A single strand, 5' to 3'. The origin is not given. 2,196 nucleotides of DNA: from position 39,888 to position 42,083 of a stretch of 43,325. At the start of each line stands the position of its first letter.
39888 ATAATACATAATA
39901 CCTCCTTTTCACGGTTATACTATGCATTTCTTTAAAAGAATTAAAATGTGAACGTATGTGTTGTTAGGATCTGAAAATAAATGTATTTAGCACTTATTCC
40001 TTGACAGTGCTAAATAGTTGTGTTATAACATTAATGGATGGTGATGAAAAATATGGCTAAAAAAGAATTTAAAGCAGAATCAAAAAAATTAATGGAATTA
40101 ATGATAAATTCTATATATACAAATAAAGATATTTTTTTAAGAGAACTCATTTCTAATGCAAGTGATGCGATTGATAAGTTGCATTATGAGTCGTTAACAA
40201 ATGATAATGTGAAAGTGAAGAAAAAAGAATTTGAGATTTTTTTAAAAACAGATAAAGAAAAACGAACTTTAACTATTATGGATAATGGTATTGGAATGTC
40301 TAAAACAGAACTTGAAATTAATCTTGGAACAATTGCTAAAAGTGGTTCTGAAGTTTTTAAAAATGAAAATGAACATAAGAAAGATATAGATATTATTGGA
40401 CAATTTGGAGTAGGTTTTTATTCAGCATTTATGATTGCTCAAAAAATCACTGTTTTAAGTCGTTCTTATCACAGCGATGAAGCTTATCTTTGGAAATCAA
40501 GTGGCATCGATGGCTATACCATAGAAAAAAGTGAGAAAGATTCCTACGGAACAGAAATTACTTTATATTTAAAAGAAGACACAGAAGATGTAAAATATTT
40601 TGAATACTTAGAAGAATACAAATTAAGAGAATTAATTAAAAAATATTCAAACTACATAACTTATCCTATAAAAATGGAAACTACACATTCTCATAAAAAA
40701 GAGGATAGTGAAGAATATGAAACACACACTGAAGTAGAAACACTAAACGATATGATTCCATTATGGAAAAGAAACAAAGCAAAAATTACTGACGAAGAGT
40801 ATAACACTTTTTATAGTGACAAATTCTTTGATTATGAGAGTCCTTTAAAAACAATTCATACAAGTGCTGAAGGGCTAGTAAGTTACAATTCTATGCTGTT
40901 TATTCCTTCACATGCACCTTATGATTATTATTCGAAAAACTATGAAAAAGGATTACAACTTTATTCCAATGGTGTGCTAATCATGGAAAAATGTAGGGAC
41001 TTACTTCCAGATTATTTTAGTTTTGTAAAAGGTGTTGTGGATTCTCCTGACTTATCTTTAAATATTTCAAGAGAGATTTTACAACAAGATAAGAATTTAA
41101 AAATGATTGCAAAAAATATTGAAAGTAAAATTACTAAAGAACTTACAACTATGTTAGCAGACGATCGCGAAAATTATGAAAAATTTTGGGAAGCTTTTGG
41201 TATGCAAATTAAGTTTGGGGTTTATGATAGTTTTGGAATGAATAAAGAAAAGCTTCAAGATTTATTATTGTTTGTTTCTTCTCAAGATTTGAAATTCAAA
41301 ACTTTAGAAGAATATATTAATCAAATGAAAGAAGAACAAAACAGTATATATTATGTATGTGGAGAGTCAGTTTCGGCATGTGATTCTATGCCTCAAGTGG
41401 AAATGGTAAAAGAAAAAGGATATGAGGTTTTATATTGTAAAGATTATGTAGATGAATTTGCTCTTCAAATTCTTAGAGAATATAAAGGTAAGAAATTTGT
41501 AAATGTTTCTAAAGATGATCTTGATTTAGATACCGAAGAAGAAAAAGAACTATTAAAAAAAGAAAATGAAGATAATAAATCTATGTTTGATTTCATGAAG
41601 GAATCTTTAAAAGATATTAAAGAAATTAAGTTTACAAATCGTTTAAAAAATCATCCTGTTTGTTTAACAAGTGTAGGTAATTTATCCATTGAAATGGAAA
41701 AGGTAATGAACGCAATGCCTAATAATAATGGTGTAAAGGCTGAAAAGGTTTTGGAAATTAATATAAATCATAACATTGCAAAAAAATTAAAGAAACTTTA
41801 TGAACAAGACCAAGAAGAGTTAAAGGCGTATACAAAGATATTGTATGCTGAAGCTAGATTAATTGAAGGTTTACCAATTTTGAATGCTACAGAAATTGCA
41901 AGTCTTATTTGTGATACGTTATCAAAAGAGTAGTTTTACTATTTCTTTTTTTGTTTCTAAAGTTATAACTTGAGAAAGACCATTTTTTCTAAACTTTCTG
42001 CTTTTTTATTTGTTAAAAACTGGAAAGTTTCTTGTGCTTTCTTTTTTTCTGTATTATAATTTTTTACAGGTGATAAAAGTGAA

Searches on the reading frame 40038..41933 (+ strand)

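Call 62: search_protein_families(library=pfam, proteins=[window:40038-41933:+])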
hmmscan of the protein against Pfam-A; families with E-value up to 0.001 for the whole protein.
window:40038-41933:+ (631 aa): 3 families
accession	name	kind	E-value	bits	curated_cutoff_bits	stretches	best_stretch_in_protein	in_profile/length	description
PF00183.23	HSP90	-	2.9e-115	386.6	24.4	2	218-629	64-487/518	Hsp90 protein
PF13589.12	HATPase_c_3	-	1.1e-10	42.1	25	1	35-154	8-105/137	Histidine kinase-, DNA gyrase B-, and HSP90-like ATPase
PF02518.31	HATPase_c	-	4.1e-06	27.7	26.4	1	33-180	5-109/111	Histidine kinase-, DNA gyrase B-, and HSP90-like ATPase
